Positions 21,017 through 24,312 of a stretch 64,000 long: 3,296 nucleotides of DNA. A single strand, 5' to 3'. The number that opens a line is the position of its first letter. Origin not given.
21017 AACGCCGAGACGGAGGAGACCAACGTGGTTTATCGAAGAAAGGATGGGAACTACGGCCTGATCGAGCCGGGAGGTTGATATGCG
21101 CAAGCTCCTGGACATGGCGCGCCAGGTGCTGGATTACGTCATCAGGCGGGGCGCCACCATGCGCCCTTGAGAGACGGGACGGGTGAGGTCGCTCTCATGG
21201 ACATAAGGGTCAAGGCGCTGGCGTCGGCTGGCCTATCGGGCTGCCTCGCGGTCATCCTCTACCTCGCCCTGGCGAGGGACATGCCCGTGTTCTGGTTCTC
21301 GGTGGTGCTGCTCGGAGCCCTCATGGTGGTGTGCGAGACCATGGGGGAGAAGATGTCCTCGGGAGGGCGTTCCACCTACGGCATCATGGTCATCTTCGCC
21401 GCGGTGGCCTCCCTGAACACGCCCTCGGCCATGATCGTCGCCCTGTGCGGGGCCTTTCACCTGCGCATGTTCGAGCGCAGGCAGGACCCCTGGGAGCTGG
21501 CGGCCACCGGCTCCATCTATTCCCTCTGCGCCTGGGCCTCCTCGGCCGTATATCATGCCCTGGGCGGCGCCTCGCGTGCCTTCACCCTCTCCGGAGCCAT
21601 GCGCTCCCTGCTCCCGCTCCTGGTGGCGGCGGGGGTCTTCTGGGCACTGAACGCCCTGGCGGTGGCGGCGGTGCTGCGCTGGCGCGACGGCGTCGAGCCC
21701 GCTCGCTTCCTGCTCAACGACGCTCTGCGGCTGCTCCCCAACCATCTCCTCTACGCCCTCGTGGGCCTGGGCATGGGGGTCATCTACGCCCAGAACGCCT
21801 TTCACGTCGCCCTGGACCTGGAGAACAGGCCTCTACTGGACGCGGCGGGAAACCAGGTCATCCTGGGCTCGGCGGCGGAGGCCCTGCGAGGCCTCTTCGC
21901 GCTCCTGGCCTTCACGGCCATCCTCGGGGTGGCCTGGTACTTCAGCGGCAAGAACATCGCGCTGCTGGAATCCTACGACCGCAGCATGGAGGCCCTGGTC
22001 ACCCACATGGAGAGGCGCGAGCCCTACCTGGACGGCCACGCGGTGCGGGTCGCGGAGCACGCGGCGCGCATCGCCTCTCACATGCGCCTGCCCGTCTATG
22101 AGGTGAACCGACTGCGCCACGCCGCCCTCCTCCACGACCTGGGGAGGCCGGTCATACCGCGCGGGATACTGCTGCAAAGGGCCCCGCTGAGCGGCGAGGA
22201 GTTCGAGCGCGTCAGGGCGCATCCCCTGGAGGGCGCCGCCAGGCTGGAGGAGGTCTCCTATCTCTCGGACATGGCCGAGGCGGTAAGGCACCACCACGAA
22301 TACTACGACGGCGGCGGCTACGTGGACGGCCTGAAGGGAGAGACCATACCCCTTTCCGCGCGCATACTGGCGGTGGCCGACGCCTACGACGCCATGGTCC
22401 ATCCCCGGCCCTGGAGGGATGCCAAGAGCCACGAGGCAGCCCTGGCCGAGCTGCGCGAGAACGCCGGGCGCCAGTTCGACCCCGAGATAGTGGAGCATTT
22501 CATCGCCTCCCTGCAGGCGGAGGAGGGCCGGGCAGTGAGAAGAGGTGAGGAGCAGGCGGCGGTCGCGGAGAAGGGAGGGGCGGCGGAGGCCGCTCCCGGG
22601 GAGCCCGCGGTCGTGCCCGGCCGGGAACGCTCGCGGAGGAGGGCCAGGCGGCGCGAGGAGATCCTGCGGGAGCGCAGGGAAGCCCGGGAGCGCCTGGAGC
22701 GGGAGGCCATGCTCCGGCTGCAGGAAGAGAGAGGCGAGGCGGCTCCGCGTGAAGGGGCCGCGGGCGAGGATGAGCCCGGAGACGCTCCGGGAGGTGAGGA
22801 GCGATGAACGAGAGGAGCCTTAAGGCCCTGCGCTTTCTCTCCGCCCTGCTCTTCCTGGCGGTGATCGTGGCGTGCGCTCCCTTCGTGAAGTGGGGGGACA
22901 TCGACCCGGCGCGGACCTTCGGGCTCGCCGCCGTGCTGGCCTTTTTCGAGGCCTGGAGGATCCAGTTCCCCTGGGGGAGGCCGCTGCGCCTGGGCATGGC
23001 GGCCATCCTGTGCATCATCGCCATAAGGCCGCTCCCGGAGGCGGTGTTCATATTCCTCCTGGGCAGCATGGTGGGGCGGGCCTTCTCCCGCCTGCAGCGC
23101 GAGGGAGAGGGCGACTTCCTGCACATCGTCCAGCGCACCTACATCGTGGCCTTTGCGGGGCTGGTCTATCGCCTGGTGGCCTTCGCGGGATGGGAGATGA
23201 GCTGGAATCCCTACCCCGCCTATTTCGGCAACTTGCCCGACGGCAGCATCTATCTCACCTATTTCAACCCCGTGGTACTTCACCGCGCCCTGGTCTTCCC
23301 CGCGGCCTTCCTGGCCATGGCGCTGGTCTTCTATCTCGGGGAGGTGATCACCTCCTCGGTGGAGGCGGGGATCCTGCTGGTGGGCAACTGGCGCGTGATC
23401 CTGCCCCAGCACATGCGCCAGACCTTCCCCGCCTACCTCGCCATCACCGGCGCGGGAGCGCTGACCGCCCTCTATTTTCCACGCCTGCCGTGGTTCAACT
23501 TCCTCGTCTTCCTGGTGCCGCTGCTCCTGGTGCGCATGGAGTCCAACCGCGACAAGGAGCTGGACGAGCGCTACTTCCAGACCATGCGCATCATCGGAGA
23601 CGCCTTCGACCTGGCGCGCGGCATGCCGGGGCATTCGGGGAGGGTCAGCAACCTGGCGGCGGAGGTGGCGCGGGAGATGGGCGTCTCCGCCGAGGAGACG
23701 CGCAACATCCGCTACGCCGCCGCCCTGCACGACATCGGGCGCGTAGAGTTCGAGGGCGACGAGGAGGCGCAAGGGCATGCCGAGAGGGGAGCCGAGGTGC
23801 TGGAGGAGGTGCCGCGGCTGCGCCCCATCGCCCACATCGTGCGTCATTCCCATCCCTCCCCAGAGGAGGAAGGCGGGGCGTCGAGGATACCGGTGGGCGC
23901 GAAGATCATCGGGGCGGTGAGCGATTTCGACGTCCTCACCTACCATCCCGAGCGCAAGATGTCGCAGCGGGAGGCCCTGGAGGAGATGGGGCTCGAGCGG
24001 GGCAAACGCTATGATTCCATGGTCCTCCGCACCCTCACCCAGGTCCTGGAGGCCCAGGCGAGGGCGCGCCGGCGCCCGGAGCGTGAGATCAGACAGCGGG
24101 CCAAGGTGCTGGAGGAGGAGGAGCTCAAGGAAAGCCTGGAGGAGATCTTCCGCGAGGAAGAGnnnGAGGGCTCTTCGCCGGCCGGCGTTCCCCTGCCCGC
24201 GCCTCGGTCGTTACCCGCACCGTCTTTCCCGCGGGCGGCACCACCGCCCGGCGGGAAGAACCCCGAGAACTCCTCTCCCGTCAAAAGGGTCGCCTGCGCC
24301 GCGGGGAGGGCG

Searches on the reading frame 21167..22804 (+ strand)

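Call 25: search_protein_families(library=pfam, proteins=[window:21167-22804:+], max_evalue=0.0001)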
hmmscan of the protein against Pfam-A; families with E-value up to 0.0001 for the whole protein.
window:21167-22804:+ (546 aa): 2 families
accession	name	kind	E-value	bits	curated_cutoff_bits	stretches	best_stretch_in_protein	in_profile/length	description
PF13487.12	HD_5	-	2.6e-37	128.6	27.2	1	281-441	7-170/170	HD domain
PF01966.28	HD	-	6.5e-20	72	22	1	290-410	3-116/116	HD domain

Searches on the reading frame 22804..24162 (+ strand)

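Call 25: search_protein_families(library=pfam, proteins=[window:22804-24162:+], max_evalue=0.0001)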
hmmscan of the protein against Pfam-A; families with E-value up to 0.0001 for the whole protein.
window:22804-24162:+ (453 aa): 2 families
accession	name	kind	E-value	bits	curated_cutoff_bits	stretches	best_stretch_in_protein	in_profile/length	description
PF13487.12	HD_5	-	1.9e-14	54.2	27.2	1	275-406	15-169/170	HD domain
PF01966.28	HD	-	2.3e-11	44.4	22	1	277-368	4-106/116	HD domain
